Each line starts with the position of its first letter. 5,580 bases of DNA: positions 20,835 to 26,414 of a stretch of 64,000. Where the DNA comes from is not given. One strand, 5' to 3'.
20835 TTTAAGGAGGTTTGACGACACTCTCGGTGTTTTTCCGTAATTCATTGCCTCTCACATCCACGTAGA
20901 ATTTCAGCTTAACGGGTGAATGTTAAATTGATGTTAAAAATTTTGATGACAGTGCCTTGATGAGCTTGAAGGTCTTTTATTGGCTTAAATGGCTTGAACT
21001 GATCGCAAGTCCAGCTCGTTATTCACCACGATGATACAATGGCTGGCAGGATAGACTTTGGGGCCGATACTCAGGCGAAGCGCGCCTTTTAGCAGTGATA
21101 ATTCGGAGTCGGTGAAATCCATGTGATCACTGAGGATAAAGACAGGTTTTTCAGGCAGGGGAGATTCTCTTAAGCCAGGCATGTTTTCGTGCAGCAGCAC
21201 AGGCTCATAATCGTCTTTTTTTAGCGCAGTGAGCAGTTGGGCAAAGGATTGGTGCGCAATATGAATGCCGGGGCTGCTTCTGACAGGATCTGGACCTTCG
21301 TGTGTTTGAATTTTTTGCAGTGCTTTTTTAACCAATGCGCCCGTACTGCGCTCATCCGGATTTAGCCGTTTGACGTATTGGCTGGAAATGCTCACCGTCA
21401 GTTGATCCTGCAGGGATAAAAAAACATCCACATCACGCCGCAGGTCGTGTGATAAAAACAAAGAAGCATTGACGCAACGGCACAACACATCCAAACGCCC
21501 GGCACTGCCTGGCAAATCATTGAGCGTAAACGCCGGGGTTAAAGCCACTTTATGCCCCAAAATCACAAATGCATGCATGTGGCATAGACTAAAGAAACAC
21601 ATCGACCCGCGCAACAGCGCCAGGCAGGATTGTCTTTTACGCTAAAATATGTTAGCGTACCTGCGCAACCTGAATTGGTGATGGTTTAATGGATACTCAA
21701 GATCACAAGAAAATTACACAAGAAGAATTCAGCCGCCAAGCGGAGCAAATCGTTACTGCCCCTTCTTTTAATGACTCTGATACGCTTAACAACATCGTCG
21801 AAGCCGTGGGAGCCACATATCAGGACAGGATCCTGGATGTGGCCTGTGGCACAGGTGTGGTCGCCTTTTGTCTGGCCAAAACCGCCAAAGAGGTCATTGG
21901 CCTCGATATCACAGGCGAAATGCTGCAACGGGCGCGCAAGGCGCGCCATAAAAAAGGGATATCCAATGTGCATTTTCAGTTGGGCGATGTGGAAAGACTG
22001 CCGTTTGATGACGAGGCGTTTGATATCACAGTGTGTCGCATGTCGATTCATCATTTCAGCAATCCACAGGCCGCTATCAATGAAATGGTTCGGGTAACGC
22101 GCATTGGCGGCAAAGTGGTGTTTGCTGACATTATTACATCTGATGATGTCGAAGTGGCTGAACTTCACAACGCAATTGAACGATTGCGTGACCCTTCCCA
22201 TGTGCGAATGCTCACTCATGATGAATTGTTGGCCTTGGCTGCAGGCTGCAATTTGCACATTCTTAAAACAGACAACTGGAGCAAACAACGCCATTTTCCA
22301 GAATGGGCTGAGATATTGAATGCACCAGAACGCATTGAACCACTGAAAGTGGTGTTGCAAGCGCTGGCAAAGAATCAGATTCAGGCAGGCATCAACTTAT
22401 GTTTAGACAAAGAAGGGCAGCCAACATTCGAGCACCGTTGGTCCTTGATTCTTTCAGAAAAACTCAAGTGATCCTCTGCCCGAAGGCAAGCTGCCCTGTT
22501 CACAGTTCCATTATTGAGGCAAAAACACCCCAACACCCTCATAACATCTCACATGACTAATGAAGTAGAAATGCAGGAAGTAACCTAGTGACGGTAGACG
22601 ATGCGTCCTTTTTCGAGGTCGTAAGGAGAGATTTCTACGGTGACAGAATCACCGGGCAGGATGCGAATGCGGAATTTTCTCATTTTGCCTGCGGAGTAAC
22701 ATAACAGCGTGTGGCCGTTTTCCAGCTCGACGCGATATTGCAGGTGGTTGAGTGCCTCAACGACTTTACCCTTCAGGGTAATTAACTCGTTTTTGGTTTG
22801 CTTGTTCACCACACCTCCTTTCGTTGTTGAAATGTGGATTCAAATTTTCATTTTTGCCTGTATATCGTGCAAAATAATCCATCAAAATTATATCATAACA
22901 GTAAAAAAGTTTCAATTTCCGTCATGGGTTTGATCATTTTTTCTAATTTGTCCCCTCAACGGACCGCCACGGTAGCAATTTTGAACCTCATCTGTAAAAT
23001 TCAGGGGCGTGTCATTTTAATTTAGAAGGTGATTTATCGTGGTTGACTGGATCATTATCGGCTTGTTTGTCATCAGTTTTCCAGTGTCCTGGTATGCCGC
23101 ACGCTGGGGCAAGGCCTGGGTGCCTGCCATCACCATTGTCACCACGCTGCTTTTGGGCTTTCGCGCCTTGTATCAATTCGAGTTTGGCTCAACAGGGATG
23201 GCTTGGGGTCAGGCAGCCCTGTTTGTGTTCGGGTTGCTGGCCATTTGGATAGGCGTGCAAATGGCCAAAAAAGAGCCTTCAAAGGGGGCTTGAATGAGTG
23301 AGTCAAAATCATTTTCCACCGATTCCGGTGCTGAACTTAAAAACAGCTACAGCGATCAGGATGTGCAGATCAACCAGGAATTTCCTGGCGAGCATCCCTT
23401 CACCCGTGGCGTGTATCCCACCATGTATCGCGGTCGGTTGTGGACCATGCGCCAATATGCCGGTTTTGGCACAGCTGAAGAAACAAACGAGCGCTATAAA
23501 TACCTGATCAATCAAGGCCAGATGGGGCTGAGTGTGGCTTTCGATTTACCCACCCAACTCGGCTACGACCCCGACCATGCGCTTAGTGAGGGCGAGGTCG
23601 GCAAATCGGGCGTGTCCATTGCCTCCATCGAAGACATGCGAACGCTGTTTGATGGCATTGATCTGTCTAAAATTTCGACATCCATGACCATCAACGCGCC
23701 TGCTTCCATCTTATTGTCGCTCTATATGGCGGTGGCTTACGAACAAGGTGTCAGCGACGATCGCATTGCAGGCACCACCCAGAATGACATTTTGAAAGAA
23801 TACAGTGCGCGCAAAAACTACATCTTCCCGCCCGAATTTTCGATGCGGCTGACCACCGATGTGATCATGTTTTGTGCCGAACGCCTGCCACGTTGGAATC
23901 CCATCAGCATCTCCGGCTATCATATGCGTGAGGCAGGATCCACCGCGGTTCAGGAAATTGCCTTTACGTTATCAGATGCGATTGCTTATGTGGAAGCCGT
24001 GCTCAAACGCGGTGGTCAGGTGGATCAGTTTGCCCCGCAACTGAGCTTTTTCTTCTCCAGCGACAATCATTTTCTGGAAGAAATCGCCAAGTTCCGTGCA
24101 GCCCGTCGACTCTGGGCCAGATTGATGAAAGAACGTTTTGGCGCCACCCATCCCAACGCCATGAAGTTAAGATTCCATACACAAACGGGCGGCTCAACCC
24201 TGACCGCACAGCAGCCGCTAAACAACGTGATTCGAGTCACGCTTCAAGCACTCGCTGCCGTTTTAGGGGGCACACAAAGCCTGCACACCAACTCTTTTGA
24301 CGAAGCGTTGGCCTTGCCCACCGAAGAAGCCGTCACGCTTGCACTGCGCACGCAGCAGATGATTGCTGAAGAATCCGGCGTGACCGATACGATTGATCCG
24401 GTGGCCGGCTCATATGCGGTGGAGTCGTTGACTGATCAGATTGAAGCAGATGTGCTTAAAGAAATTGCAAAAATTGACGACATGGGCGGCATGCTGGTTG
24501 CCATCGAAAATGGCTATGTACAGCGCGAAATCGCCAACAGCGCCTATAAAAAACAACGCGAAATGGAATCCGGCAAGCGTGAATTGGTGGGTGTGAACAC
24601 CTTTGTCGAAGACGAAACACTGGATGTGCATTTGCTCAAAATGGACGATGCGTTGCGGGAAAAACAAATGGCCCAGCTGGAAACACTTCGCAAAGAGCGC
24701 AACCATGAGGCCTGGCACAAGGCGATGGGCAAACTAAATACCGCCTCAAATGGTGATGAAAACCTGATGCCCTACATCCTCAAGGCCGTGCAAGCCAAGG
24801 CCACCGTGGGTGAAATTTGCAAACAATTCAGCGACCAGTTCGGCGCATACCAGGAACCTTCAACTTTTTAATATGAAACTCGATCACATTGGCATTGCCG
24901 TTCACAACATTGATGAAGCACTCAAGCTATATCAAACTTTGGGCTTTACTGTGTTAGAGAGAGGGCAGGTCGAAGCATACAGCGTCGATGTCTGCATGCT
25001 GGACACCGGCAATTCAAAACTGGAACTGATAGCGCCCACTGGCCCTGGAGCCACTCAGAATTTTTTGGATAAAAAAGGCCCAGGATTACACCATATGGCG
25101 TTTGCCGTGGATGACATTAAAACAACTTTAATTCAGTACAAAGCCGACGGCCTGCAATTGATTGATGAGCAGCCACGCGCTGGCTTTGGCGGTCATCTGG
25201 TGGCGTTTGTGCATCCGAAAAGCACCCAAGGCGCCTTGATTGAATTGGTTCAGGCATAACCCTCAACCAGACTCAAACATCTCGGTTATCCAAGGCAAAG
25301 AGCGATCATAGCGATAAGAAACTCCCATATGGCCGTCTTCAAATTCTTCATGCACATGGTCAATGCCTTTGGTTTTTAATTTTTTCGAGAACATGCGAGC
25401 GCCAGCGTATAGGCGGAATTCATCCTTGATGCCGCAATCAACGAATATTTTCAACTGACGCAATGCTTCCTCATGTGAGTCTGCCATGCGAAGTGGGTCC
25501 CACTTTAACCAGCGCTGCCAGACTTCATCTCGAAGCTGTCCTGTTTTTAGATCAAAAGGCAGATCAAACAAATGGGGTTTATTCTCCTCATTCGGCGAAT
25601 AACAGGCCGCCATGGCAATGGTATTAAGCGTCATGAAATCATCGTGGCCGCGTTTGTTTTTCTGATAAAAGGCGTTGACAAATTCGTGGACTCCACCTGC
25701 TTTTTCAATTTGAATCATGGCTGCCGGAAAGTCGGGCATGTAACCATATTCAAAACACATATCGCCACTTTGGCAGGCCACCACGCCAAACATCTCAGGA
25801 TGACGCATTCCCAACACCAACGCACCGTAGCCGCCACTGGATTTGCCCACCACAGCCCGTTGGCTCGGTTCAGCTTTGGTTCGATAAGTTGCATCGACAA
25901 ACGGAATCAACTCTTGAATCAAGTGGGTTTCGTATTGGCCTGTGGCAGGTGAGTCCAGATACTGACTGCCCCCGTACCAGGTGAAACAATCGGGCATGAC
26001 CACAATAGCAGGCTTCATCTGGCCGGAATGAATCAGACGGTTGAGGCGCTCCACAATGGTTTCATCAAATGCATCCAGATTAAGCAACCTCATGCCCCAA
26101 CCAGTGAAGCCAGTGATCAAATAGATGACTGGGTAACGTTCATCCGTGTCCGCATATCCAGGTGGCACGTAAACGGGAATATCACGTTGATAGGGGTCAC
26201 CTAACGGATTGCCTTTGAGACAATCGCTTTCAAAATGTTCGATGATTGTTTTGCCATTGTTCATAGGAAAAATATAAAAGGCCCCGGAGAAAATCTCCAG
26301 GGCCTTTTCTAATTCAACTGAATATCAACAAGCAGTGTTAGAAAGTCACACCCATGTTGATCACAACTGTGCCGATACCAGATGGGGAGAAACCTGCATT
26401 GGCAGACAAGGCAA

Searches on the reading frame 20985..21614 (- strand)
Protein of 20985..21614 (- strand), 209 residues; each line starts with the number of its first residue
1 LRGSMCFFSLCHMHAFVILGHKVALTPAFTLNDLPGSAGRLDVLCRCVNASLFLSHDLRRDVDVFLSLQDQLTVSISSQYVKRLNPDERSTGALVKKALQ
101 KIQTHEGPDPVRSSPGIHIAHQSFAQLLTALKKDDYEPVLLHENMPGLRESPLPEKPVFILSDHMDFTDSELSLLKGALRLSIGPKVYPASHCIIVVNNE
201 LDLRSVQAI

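Call 9: search_protein_families(library=pfam, proteins=[window:20985-21614:-], max_evalue=0.001)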
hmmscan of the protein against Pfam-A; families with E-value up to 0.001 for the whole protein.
window:20985-21614:- (209 aa): 1 family
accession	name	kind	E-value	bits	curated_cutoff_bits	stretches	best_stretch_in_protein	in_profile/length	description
PF04013.17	Methyltrn_RNA_2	-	6.2e-48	163.6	25.5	1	13-203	1-195/198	Putative SAM-dependent RNA methyltransferase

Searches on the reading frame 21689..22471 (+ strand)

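Call 9: search_protein_families(library=pfam, proteins=[window:21689-22471:+], max_evalue=0.001)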
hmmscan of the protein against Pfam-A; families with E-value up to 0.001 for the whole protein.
window:21689-22471:+ (260 aa): 18 families
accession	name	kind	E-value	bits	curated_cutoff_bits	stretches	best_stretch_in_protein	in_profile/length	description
PF13847.12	Methyltransf_31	-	9.9e-28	97.1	27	1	46-155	5-119/145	Methyltransferase domain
PF08241.18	Methyltransf_11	-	9.5e-27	93.9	21.2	1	49-145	1-95/95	Methyltransferase domain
PF13649.12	Methyltransf_25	-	2.2e-25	89.6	27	1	48-141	1-97/97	Methyltransferase domain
PF01209.24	Ubie_methyltran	-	1e-19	71.2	20.1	1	37-147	40-153/233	ubiE/COQ5 methyltransferase family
PF08242.18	Methyltransf_12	-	2.9e-14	54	30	1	49-142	1-97/98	Methyltransferase domain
PF13489.12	Methyltransf_23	-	5.6e-14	52.6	27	1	45-192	23-162/164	Methyltransferase domain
PF05148.21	Methyltransf_8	-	1.7e-07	31.8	27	1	48-167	76-177/219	Hypothetical methyltransferase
PF01135.25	PCMT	-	1.3e-06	28.8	20.3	1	32-101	61-133/210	Protein-L-isoaspartate(D-aspartate) O-methyltransferase (PCMT)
PF07021.18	MetW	-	1.7e-06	28.2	21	1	46-138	15-103/193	Methionine biosynthesis protein MetW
PF05175.20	MTS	-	2.7e-06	27.6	23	1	38-131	25-120/170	Methyltransferase small domain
PF08003.17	Methyltransf_9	-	6e-06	25.9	23.8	1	45-154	116-226/315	Protein of unknown function (DUF1698)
PF03848.20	TehB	-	6.1e-06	26.2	20.4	1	27-154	13-141/193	Tellurite resistance protein TehB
PF24675.1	NpmA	-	1.6e-05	24.7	60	1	38-105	17-90/214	16S rRNA (adenine(1408)-N(1))-methyltransferase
PF06325.19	PrmA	-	5.4e-05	23.3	22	1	45-158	162-271/296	Ribosomal protein L11 methyltransferase (PrmA)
PF05401.17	NodS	-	0.00024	21.5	24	1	46-146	45-145/201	Nodulation protein S (NodS)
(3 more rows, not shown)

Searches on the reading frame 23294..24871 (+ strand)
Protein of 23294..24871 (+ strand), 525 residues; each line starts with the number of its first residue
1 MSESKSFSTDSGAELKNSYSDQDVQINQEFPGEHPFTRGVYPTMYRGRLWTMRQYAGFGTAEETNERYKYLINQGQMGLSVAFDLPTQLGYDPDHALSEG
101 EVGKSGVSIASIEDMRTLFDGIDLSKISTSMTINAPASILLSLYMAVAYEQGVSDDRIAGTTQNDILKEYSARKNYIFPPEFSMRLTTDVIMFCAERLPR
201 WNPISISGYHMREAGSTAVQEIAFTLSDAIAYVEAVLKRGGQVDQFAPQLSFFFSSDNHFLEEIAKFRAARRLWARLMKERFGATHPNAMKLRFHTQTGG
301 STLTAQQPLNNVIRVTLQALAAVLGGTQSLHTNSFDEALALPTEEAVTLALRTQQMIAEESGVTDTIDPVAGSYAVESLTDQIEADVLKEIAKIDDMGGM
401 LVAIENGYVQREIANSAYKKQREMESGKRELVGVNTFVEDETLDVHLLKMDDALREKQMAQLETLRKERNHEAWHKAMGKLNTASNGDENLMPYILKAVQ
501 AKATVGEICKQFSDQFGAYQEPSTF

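Call 9: search_protein_families(library=pfam, proteins=[window:23294-24871:+], max_evalue=0.001)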
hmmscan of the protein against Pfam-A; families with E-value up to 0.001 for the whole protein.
window:23294-24871:+ (525 aa): 2 families
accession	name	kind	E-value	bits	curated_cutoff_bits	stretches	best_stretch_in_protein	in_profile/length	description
PF01642.28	MM_CoA_mutase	-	4e-222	738.8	22.1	1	9-517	2-512/512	Methylmalonyl-CoA mutase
PF06368.17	Met_asp_mut_E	-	0.00012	21.2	26.6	1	225-424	186-378/441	Methylaspartate mutase E chain (MutE)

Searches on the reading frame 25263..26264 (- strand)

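Call 9: search_protein_families(library=pfam, proteins=[window:25263-26264:-], max_evalue=0.001)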
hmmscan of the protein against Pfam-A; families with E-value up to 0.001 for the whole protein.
window:25263-26264:- (333 aa): 2 families
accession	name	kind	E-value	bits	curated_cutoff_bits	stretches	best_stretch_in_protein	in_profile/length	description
PF00756.26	Esterase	-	6.7e-28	98.6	22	1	27-312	8-235/251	Putative esterase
PF00326.27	Peptidase_S9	-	0.00087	19.3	22.6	0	109-167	38-97/213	Prolyl oligopeptidase family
